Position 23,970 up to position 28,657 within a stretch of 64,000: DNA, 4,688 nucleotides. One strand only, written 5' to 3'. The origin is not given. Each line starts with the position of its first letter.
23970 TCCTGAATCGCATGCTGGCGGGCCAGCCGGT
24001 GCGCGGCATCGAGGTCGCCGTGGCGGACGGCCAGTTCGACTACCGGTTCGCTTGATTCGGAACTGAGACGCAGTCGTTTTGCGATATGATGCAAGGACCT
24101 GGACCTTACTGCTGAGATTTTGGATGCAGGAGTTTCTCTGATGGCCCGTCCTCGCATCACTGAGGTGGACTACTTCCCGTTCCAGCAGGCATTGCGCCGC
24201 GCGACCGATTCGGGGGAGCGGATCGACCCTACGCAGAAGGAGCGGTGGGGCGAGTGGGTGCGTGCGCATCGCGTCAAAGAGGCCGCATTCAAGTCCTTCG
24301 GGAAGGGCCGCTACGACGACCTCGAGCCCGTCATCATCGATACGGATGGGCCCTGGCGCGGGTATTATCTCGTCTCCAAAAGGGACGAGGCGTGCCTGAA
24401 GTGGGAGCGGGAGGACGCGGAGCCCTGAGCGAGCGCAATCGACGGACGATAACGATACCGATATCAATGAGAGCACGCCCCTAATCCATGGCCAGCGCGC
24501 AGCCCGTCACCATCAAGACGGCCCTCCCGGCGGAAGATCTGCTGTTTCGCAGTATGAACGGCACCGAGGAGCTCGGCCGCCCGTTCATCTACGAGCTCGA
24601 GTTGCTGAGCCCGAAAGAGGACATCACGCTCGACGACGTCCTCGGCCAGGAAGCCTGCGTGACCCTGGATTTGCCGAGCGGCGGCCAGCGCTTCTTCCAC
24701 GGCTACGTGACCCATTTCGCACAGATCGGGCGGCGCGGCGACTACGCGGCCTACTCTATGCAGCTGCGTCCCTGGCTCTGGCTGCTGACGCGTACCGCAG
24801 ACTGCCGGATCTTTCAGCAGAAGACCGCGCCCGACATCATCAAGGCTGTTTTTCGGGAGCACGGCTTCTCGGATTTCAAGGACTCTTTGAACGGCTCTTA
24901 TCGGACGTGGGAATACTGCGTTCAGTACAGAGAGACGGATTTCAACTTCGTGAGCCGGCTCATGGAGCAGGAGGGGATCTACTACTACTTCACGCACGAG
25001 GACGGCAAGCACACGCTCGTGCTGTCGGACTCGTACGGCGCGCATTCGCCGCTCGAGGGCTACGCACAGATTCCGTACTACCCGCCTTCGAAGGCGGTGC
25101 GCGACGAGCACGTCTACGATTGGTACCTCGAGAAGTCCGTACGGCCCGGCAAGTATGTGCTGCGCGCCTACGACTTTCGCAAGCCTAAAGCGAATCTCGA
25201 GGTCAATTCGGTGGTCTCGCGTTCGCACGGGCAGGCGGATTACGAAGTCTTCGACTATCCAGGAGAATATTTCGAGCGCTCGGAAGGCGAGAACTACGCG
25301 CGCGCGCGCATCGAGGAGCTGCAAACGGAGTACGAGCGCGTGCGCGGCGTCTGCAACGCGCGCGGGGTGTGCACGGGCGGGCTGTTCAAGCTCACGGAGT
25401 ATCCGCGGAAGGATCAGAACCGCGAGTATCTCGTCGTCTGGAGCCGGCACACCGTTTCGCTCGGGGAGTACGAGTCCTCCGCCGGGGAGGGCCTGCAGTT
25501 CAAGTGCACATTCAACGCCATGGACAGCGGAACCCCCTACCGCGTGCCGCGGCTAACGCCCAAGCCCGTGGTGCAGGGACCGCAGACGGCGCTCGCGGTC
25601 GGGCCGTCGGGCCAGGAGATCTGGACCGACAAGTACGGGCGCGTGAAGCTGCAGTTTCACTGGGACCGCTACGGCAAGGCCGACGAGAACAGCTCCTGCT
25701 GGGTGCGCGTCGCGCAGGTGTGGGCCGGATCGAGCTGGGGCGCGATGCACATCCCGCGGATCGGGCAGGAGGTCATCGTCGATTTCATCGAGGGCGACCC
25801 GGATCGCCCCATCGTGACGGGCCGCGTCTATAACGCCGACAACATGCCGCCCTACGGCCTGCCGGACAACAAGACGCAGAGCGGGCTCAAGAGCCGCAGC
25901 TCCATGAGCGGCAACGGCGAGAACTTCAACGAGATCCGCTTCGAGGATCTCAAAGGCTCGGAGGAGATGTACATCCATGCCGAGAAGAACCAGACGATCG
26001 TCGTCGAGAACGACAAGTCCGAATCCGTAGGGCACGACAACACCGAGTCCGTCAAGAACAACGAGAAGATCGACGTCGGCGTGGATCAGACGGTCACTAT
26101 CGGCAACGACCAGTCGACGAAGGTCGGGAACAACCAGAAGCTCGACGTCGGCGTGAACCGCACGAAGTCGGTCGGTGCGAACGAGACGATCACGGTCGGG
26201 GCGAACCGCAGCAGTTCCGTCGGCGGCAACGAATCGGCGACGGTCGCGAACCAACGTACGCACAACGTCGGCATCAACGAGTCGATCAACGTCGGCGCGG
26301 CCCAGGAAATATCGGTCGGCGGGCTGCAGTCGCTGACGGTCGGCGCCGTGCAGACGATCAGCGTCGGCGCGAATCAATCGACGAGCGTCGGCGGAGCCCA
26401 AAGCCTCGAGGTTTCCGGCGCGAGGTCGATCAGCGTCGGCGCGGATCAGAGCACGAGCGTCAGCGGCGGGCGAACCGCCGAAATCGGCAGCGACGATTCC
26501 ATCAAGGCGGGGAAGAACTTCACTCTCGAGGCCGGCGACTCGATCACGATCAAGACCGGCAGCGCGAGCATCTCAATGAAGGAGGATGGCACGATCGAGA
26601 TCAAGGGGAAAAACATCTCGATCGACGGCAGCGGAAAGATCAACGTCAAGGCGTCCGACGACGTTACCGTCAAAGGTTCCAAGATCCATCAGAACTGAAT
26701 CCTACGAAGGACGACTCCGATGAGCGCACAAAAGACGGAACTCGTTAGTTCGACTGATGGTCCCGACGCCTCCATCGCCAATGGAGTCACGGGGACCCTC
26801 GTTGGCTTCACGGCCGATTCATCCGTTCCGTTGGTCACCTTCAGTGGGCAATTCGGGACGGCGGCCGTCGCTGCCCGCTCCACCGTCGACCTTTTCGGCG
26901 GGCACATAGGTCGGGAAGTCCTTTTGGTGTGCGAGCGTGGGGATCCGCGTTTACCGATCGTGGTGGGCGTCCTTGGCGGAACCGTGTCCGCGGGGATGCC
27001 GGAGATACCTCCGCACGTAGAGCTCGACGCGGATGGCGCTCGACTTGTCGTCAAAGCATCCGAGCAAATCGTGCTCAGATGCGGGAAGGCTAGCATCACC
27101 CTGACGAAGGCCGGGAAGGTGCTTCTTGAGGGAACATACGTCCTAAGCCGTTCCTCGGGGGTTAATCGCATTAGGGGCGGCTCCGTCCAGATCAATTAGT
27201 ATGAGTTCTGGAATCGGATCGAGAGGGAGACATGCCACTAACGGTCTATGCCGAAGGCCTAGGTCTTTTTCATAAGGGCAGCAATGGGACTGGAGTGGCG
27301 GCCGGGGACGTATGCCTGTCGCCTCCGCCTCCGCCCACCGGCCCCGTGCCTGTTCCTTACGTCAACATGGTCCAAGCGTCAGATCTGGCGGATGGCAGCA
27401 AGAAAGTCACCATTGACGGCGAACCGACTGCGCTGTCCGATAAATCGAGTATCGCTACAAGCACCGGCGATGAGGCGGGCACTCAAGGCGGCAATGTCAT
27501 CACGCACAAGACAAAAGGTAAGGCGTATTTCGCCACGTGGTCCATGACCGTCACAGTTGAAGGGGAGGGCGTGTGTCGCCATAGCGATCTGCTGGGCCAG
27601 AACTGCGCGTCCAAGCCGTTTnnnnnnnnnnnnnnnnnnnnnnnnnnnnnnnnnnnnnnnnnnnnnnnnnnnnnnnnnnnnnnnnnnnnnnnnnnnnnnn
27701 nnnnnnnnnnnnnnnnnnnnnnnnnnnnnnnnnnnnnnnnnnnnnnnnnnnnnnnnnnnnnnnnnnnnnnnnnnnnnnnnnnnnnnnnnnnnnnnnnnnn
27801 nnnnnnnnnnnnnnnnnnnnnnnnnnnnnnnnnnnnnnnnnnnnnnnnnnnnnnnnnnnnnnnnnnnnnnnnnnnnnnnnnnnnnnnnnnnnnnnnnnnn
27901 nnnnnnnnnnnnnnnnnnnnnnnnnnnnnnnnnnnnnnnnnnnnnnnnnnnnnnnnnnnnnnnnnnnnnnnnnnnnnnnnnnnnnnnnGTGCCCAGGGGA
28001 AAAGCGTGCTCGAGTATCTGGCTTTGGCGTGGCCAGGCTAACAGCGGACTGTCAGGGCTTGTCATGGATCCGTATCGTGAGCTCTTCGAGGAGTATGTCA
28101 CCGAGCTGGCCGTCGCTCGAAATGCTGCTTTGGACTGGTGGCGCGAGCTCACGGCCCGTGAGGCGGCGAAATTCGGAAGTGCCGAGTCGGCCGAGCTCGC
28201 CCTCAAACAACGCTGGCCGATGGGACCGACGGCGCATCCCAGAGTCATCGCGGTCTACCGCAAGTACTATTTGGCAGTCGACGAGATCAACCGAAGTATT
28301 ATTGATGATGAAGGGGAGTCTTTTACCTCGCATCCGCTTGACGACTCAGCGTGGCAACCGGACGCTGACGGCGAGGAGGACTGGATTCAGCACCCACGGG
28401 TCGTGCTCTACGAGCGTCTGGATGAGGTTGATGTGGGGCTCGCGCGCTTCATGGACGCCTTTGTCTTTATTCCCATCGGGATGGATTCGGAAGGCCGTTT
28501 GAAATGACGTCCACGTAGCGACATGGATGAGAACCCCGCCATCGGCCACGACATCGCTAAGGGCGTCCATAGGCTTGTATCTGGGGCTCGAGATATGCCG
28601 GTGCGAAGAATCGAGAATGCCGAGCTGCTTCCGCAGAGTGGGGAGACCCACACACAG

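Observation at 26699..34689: About 8 kb lower-GC accessory island inserted between vgrG and tagH, splitting the T6SS core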

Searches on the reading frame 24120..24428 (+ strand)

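Call 11: search_protein_families(library=ncbifam, proteins=[window:24120-24428:+], max_evalue=1)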
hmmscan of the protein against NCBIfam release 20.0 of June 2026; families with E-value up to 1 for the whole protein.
window:24120-24428:+ (102 aa): 1 family
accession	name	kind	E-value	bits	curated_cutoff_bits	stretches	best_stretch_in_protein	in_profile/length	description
NF007296.1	PRK09774.1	equivalog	0.11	11.7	385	1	28-58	17-47/313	ferric citrate uptake sigma factor regulator FecR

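Call 96: search_protein_families(library=pfam, proteins=[window:24141-24428:+], max_evalue=0.001)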
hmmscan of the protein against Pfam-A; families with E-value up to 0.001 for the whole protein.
window:24141-24428:+ (95 aa): 0 families

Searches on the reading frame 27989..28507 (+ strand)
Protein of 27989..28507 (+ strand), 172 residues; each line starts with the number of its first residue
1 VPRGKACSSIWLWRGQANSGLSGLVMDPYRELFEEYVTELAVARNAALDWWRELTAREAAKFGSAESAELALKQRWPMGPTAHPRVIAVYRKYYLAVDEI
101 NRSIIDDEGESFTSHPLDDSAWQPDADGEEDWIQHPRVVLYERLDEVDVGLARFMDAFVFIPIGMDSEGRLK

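Call 5: search_protein_families(library=pfam, proteins=[window:27989-28507:+], max_evalue=0.01)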
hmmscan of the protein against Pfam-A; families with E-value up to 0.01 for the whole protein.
window:27989-28507:+ (172 aa): 0 families

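Call 6: search_protein_families(library=ncbifam, proteins=[window:27989-28507:+], max_evalue=0.01)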
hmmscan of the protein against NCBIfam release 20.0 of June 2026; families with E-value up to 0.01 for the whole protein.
window:27989-28507:+ (172 aa): 0 families

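Call 11: search_protein_families(library=ncbifam, proteins=[window:28064-28507:+], max_evalue=1)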
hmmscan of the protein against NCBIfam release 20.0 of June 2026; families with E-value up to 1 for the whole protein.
window:28064-28507:+ (147 aa): 0 families

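Call 30: search_protein_families(library=pfam, proteins=[window:28064-28507:+], max_evalue=10)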
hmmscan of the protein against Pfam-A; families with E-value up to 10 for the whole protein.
window:28064-28507:+ (147 aa): 0 families

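Call 88: search_protein_families(library=padloc, proteins=[window:28064-28507:+], max_evalue=0.01)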
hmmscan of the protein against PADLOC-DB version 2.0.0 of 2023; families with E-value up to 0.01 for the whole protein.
window:28064-28507:+ (147 aa): 0 families
